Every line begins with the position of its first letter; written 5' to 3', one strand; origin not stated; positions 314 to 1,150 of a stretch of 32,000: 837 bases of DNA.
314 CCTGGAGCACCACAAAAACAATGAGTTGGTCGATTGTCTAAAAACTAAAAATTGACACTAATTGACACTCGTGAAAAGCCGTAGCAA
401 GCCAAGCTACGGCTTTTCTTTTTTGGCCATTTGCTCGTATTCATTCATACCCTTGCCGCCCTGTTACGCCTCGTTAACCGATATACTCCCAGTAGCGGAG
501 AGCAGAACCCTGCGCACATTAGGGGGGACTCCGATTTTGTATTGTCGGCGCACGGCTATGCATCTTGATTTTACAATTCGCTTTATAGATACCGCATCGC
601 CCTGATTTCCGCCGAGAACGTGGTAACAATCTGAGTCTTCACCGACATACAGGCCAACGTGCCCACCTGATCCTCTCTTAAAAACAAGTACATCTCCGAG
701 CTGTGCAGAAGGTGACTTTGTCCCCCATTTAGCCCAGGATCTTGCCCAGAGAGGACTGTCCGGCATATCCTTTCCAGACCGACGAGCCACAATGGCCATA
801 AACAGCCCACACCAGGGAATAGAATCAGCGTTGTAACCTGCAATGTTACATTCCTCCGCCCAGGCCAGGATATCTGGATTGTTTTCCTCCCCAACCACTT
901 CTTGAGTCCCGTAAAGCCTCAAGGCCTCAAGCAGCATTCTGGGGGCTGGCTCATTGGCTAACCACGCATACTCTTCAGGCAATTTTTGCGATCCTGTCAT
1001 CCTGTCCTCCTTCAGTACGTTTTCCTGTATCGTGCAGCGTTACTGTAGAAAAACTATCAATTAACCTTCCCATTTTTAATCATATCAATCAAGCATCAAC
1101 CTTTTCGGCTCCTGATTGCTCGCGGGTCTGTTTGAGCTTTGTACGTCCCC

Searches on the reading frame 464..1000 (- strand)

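Call 38: search_protein_families(library=pfam, proteins=[window:464-1000:-], max_evalue=0.001)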
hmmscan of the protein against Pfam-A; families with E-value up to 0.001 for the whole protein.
window:464-1000:- (178 aa): 2 families
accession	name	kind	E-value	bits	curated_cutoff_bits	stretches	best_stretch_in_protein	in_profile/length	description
PF05257.22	CHAP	-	3.8e-05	24.5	26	1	58-121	3-69/81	CHAP domain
PF00877.26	NLPC_P60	-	0.00065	20.1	23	1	64-123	16-76/105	NlpC/P60 family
